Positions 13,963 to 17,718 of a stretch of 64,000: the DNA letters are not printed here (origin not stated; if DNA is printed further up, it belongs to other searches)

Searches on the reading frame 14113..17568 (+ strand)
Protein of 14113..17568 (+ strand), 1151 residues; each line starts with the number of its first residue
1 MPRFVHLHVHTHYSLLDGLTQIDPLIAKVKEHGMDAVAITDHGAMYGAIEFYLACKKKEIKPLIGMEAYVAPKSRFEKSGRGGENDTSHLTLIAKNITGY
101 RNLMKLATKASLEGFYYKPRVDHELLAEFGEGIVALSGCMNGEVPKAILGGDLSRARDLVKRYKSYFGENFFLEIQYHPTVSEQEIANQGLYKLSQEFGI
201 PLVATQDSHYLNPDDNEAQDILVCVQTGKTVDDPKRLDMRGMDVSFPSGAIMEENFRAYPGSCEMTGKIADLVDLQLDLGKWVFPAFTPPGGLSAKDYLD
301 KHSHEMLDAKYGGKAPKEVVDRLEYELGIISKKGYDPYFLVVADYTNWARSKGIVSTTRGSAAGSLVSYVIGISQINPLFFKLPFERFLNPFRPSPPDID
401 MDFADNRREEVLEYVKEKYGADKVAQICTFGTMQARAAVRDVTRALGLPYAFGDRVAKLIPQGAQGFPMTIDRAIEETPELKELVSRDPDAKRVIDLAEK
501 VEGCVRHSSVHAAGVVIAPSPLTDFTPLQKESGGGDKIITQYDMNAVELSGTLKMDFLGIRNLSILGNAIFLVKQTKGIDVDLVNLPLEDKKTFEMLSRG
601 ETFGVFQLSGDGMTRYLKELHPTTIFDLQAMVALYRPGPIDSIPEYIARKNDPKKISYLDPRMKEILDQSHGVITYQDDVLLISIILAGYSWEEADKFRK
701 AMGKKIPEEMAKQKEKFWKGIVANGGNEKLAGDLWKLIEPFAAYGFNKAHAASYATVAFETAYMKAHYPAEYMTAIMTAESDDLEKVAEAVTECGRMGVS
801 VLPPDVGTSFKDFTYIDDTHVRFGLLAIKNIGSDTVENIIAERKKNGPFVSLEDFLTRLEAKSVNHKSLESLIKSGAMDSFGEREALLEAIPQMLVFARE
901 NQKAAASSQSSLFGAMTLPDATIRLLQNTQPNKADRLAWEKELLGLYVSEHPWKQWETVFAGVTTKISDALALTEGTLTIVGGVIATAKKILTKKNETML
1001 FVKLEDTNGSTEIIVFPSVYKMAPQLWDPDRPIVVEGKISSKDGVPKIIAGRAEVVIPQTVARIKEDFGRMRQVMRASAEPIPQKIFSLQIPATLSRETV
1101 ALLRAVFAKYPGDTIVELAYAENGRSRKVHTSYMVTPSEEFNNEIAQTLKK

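Call 81: search_protein_families(library=pfam, proteins=[window:14113-17568:+], max_evalue=0.0001)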
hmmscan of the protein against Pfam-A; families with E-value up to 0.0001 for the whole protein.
window:14113-17568:+ (1151 aa): 6 families
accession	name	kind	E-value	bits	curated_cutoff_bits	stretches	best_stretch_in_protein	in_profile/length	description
PF07733.18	DNA_pol3_alpha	-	8.1e-95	317.8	23.9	1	298-559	2-260/260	Bacterial DNA polymerase III alpha NTPase domain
PF02811.25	PHP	-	2.3e-55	187.8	26.4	1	6-178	1-164/164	PHP domain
PF17657.6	DNA_pol3_finger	-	5.9e-53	179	22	1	562-725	1-166/166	Bacterial DNA polymerase III alpha subunit finger domain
PF14579.12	HHH_6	-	3.5e-28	98.1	25.6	1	798-884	1-86/90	Helix-hairpin-helix motif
PF01336.31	tRNA_anti-codon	-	5.6e-07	29.8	27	1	981-1055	3-74/75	OB-fold nucleic acid binding domain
PF12836.13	HHH_3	-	7.7e-05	23.2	27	0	827-856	18-47/65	Helix-hairpin-helix motif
